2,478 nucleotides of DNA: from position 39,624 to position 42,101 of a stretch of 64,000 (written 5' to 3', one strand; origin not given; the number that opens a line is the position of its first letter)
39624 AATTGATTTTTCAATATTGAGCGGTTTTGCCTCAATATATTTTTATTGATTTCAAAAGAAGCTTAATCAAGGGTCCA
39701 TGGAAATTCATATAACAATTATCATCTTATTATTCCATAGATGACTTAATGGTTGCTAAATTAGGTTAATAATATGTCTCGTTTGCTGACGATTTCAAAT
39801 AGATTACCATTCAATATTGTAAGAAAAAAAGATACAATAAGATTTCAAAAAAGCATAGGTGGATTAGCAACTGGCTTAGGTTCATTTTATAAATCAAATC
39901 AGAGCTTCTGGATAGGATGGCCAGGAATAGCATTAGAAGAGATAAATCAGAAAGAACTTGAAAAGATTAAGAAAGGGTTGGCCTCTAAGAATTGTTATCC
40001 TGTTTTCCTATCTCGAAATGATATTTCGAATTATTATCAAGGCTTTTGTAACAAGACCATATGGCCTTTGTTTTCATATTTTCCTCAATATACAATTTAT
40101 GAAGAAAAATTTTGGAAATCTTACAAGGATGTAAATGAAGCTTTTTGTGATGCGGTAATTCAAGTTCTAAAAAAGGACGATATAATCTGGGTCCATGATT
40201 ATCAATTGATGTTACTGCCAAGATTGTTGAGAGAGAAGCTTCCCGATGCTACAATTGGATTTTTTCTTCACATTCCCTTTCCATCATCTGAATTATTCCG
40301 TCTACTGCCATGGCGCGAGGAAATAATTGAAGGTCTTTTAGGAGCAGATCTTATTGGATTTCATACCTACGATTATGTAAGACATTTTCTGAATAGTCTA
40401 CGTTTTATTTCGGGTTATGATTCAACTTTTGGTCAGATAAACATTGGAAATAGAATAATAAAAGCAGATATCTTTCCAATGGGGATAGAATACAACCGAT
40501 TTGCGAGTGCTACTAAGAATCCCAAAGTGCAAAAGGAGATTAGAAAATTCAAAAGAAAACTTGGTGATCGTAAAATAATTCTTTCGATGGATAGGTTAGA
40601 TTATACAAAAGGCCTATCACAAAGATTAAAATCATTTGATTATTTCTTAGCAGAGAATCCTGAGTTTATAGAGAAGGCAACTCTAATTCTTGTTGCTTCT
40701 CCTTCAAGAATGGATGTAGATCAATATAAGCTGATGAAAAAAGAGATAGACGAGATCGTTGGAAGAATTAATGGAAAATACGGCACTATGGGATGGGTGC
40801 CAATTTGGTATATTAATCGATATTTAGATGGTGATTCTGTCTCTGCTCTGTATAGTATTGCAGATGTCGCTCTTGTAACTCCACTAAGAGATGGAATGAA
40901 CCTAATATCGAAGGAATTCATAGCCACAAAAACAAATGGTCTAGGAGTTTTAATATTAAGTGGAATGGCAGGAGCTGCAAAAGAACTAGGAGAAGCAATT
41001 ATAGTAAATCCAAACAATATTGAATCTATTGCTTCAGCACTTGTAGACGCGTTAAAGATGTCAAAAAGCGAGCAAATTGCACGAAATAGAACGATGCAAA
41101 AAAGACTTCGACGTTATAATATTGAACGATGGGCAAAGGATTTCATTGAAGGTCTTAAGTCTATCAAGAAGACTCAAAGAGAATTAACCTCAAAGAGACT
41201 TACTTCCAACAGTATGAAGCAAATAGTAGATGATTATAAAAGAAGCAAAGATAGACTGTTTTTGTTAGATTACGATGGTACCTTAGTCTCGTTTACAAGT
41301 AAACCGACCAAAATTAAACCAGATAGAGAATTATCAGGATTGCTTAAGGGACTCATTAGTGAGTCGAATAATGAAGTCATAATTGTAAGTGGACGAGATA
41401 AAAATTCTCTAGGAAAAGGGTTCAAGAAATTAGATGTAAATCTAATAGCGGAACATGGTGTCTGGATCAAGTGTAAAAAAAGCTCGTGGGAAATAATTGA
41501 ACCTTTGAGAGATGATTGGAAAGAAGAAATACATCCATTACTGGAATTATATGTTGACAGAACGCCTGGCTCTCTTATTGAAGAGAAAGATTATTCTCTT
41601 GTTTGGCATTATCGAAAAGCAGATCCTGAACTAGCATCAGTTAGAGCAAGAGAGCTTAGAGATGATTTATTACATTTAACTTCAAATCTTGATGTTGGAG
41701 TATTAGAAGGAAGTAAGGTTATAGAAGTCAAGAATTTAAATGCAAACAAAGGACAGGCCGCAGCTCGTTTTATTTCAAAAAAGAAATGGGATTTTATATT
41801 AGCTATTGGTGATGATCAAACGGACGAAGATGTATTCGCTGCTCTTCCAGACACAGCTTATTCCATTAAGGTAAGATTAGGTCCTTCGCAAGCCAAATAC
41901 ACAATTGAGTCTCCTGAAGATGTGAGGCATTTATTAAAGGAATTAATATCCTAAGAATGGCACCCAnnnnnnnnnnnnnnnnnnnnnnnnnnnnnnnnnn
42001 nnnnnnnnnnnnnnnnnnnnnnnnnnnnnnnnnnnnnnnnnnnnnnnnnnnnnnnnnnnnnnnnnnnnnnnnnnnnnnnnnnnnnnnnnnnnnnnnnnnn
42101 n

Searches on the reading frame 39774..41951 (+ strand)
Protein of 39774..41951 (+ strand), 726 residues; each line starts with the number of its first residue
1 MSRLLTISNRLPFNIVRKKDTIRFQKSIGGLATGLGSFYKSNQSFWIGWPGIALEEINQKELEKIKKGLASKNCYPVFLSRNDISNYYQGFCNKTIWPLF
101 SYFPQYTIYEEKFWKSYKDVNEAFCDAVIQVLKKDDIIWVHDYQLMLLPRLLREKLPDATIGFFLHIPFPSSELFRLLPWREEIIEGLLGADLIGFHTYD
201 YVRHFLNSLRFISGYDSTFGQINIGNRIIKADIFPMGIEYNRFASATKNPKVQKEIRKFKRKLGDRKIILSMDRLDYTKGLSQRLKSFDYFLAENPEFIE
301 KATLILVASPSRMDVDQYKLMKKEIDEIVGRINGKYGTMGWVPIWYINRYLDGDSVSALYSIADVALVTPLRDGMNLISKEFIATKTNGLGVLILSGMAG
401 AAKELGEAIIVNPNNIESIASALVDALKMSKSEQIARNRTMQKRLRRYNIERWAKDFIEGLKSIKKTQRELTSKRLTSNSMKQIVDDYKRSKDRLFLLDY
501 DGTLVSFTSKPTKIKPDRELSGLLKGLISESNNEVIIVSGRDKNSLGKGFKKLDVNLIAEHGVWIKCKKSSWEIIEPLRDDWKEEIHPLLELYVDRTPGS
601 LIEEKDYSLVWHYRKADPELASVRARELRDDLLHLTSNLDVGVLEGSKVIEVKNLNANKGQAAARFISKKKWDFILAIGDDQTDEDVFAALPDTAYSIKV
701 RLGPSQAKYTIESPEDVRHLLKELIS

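Call 22: search_protein_families(library=pfam, proteins=[window:39774-41951:+], max_evalue=0.001)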
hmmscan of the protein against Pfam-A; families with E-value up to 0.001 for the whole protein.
window:39774-41951:+ (726 aa): 5 families
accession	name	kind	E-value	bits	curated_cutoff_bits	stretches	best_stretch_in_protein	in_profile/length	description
PF00982.27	Glyco_transf_20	-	2.2e-155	518.5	32.5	1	3-462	2-472/473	Glycosyltransferase family 20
PF02358.22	Trehalose_PPase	-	1.4e-48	165.5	27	1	497-705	1-225/235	Trehalose-phosphatase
PF08282.18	Hydrolase_3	-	6.6e-06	26.5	20.9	0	497-579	2-80/255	haloacid dehalogenase-like hydrolase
PF00534.26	Glycos_transf_1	-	9.5e-06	25.7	26.4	0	253-297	2-47/172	Glycosyl transferases group 1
PF08323.17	Glyco_transf_5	-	0.00082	19.6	22.7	0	102-157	91-151/239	Starch synthase catalytic domain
